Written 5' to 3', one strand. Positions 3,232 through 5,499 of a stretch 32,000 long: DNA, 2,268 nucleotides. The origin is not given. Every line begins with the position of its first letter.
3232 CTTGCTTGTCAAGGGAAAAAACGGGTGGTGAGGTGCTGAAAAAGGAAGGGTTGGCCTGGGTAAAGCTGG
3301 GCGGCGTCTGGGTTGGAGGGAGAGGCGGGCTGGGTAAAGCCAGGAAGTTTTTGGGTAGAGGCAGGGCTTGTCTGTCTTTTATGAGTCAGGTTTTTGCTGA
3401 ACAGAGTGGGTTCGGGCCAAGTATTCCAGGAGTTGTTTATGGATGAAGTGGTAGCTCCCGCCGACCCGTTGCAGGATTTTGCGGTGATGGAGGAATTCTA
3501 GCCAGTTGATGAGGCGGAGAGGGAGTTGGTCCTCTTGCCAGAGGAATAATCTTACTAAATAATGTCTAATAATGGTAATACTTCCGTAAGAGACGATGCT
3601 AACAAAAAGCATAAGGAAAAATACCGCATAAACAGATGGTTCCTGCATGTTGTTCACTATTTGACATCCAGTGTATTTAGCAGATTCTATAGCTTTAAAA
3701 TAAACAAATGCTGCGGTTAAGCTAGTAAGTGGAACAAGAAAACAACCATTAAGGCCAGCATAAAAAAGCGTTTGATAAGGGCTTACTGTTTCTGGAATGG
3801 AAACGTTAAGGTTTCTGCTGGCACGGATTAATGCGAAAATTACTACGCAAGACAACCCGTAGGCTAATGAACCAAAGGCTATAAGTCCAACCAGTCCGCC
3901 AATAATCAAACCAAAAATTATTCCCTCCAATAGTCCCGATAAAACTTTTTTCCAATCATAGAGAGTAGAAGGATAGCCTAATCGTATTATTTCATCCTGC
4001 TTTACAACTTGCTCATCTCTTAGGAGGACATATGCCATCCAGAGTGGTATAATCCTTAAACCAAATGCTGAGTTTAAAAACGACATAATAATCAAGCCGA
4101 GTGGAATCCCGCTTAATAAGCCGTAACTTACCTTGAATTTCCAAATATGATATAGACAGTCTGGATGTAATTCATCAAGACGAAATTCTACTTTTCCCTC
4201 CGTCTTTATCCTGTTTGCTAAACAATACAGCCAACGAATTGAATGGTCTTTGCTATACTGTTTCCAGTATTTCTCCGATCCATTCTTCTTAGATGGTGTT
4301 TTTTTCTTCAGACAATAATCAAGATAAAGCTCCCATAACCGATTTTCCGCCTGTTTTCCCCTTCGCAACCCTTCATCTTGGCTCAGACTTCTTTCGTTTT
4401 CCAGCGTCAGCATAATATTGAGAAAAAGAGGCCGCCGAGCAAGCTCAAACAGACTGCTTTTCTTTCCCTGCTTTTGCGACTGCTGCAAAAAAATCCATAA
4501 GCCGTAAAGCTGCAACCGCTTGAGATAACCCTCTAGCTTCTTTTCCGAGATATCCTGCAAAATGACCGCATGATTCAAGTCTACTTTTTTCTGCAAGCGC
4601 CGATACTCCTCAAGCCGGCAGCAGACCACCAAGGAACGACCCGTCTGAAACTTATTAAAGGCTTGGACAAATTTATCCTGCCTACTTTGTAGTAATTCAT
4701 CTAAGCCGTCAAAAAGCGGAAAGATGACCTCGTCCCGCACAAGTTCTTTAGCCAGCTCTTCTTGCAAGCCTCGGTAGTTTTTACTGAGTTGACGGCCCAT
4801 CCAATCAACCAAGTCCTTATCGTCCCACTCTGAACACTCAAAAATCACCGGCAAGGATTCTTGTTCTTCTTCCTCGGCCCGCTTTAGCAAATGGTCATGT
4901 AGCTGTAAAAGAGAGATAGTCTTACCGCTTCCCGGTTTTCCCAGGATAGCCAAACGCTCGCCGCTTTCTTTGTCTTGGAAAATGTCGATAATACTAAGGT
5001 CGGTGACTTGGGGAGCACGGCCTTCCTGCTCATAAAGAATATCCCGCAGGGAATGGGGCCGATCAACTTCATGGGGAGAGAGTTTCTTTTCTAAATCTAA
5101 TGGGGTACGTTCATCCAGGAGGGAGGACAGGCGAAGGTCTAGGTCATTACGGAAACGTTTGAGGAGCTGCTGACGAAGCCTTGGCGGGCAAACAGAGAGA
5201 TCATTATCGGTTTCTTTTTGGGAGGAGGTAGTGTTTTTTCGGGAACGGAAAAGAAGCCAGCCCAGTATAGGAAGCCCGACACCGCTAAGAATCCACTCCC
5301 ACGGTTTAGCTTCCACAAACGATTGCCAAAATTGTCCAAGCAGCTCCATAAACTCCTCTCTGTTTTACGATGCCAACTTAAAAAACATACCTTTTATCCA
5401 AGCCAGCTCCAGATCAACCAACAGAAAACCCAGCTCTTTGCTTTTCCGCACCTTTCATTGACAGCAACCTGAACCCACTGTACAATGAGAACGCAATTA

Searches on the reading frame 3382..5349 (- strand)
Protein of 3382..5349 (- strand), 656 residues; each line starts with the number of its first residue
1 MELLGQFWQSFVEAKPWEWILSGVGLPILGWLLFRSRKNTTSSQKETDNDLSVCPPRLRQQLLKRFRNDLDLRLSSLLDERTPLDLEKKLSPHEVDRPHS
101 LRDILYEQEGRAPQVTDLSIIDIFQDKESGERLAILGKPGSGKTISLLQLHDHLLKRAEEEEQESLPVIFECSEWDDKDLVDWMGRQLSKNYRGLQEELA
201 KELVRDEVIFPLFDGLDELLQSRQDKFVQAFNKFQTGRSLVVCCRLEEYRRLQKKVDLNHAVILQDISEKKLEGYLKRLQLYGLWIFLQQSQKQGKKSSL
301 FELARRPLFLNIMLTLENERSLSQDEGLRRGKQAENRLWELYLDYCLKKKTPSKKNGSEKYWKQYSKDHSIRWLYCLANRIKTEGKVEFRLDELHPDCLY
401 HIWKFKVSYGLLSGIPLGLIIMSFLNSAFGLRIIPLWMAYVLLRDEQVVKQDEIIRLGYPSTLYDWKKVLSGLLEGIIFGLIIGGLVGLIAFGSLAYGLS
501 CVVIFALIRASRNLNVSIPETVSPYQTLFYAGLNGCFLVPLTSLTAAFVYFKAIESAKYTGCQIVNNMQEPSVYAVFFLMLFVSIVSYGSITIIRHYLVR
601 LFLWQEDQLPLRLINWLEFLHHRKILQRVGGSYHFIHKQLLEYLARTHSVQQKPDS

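Call 60: search_protein_families(library=pfam, max_evalue=0.0001, proteins=[window:3382-5349:-])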
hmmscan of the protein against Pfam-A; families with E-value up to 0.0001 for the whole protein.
window:3382-5349:- (656 aa): 2 families
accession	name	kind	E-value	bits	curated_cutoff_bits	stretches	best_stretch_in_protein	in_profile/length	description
PF05729.18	NACHT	-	2e-07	31.4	26.7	1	133-278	3-162/167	NACHT domain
PF24883.2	NPHP3_N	-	9.9e-05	23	24.8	0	125-202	17-89/164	Nephrocystin 3, N-terminal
